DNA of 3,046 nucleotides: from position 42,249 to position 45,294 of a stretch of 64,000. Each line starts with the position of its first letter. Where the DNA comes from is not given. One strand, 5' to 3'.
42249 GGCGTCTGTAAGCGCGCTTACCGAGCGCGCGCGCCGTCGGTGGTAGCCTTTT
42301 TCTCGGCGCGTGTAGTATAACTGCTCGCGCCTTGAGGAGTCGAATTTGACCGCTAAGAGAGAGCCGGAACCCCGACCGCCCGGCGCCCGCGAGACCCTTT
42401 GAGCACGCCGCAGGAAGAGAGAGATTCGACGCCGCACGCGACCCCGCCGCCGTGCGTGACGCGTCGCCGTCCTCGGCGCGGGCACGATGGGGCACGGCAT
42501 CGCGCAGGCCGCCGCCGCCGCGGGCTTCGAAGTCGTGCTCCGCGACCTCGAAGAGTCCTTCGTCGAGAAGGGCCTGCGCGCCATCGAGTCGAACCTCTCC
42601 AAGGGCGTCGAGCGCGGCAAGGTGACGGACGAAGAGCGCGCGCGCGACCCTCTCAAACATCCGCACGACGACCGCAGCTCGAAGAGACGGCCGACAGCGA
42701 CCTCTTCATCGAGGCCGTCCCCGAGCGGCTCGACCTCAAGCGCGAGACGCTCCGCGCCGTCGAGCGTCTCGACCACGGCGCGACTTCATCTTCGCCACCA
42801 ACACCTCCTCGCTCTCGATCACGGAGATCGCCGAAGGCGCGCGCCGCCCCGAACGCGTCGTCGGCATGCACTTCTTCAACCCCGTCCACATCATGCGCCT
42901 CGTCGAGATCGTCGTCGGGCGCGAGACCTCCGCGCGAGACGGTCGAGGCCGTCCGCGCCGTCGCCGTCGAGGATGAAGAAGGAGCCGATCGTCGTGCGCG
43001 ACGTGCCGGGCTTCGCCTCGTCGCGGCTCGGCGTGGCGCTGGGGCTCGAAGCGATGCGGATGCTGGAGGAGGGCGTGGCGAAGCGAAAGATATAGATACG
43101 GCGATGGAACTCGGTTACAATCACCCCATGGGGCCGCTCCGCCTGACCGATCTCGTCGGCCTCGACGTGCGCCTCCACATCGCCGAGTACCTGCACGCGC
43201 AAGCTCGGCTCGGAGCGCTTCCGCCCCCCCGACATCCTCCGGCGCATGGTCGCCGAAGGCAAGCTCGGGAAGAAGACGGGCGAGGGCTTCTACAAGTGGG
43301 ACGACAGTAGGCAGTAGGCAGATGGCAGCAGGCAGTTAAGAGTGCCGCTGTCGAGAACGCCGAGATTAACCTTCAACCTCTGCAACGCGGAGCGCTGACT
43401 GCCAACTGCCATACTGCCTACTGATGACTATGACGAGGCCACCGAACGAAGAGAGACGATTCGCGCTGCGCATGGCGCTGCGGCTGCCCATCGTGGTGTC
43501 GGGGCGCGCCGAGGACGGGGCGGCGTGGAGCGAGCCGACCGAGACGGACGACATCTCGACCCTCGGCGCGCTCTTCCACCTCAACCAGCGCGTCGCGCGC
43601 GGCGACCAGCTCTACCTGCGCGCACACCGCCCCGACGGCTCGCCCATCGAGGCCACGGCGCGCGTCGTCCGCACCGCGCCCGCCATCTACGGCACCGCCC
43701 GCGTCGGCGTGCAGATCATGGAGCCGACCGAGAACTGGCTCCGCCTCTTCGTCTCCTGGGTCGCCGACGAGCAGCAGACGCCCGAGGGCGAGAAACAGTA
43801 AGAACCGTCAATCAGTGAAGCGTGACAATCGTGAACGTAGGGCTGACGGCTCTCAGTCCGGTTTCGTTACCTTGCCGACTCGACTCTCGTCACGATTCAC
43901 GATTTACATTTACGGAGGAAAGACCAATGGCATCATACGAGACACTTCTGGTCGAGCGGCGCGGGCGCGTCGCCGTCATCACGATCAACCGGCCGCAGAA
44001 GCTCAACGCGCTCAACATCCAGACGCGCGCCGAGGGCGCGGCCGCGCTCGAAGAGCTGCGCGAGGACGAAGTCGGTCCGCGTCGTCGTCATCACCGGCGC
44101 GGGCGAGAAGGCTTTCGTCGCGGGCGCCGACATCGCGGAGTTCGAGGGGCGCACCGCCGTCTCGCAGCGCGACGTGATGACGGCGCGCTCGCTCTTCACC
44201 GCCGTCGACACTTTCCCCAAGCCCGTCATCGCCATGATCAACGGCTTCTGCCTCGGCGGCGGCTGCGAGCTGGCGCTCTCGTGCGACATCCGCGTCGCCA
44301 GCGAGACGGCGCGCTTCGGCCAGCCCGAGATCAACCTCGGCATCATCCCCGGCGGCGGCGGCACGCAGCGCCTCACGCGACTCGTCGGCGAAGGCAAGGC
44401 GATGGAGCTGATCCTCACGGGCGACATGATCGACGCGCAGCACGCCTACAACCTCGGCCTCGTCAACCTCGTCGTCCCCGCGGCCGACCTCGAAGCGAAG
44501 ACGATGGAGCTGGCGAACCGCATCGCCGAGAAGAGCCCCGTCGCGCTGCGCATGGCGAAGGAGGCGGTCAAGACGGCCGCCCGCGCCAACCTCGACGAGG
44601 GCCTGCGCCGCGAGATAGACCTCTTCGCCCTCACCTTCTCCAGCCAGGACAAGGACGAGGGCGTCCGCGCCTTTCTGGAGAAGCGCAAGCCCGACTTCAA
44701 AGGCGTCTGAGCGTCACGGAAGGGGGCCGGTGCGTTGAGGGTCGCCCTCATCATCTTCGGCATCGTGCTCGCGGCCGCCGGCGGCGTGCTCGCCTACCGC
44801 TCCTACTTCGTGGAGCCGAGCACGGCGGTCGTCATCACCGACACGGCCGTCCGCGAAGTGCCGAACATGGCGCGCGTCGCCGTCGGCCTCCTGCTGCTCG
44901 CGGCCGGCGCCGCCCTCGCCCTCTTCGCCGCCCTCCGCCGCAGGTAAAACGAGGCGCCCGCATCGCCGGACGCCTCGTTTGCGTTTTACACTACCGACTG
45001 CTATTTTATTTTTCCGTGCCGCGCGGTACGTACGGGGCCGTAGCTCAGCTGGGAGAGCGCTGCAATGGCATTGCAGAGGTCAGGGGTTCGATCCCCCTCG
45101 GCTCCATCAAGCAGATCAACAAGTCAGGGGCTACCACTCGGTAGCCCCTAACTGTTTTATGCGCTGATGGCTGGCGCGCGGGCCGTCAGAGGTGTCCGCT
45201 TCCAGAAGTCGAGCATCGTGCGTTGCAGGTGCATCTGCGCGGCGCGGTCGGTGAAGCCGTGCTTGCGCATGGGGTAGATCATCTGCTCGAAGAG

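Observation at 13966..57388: Inverted arrays of stop-codon-containing heptamer 'words' occupy most gene junctions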

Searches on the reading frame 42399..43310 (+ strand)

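Call 7: search_protein_families(library=ncbifam, proteins=[window:42399-43310:+])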
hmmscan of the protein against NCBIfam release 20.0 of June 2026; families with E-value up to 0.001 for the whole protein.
window:42399-43310:+ (303 aa): 13 families
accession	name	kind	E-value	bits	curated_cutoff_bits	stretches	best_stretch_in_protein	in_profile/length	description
NF006722.0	PRK09260.1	equivalog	1.7e-18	66.9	429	1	225-268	207-250/289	3-hydroxyacyl-CoA dehydrogenase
NF004474.0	PRK05808.1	subfamily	1e-14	54.5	408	1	228-268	210-250/283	3-hydroxybutyryl-CoA dehydrogenase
NF005875.0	PRK07819.1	subfamily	1.6e-14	54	319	1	225-268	211-254/287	3-hydroxybutyryl-CoA dehydrogenase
NF004699.0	PRK06035.1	equivalog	1.1e-12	47.7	500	1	229-269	214-254/294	3-hydroxyacyl-CoA dehydrogenase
NF005715.0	PRK07530.1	equivalog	1.4e-12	47.6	420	1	225-267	208-250/292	3-hydroxybutyryl-CoA dehydrogenase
NF006124.0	PRK08268.1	subfamily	4.8e-11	42.3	508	1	229-267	441-479/507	3-hydroxyacyl-CoA dehydrogenase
TIGR02279.1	PaaC-3OHAcCoADH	equivalog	1.9e-08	33.6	669.4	1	225-266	436-477/503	3-hydroxyacyl-CoA dehydrogenase PaaH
NF006143.0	PRK08293.1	equivalog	6.4e-08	32.2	312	0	228-268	214-254/291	3-hydroxyacyl-CoA dehydrogenase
NF052272.1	Staph_FadB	exception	2.5e-07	29.3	999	0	228-256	360-388/752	3-hydroxyacyl-CoA dehydrogenase/crotonase FadB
NF042925.1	FHMPC_DH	equivalog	4.1e-06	26.3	500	0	95-124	72-102/304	5-formyl-3-hydroxy-2-methylpyridine 4-carboxylate 5-dehydrogenase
NF008727.0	PRK11730.1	equivalog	1.5e-05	23.5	870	1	229-265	520-556/717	fatty acid oxidation complex subunit alpha FadB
NF008363.0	PRK11154.1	equivalog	3.1e-05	22.3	869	0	230-268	518-555/708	fatty acid oxidation complex subunit alpha FadJ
NF006125.0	PRK08269.1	equivalog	0.00025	20.2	427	0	94-124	89-119/334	3-hydroxybutyryl-CoA dehydrogenase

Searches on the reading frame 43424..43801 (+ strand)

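Call 7: search_protein_families(library=ncbifam, proteins=[window:43424-43801:+])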
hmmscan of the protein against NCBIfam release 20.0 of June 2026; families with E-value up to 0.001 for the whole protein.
window:43424-43801:+ (125 aa): 0 families

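Call 57: search_protein_families(library=pfam, proteins=[window:43424-43801:+], max_evalue=0.00001)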
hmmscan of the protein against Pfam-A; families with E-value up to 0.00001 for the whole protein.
window:43424-43801:+ (125 aa): 1 family
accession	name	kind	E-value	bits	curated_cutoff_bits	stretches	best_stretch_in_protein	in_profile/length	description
PF07238.19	PilZ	-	3.9e-10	40.4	22.5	1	10-111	1-98/102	PilZ domain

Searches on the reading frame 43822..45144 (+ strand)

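Call 7: search_protein_families(library=ncbifam, proteins=[window:43822-45144:+])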
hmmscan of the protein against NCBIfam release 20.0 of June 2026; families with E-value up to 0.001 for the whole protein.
window:43822-45144:+ (440 aa): 16 families
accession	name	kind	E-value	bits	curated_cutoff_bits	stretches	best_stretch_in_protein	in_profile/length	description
NF004517.0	PRK05862.1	equivalog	1.1e-08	34.9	396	1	38-83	2-47/257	enoyl-CoA hydratase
NF004840.0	PRK06190.1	equivalog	1.2e-06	28.4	253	1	40-83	4-47/260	enoyl-CoA hydratase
NF006128.0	PRK08272.1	subfamily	1.6e-06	27.5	257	1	33-81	6-54/308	crotonase/enoyl-CoA hydratase family protein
NF004475.0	PRK05809.1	subfamily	1.8e-06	27.6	394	1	39-83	3-47/260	short-chain-enoyl-CoA hydratase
NF006100.0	PRK08252.1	subfamily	3.2e-06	26.9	282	1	40-82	3-45/254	crotonase/enoyl-CoA hydratase family protein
NF004725.0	PRK06072.1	equivalog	4.9e-06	26.4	293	1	42-82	2-42/248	enoyl-CoA hydratase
NF051848.1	EnCoAHydtEchA19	equivalog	9.4e-06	25.4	400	1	42-83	2-43/258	enoyl-CoA hydratase EchA19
NF042430.2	EnCoAhydt_DpgD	equivalog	3.3e-05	23.5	400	1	45-83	2-40/258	enoyl-CoA-hydratase DpgD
NF004634.0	PRK05980.1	equivalog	4.6e-05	22.9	375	1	40-83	3-46/263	crotonase/enoyl-CoA hydratase family protein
NF004127.0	PRK05617.1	subfamily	0.00011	21.6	274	1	38-83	7-52/356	3-hydroxyisobutyryl-CoA hydrolase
NF006109.0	PRK08260.1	subfamily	0.00017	21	320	1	38-83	2-47/296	enoyl-CoA hydratase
NF004794.0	PRK06142.1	equivalog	0.00031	20.5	308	1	36-82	2-48/273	crotonase/enoyl-CoA hydratase family protein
NF005126.0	PRK06563.1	subfamily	0.00035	20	261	1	38-83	5-50/263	crotonase/enoyl-CoA hydratase family protein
NF004857.0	PRK06210.1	equivalog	0.00036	20.1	341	1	36-82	4-51/275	enoyl-CoA hydratase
NF006007.0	PRK08138.1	subfamily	0.00043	19.7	355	1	44-83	11-51/261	enoyl-CoA hydratase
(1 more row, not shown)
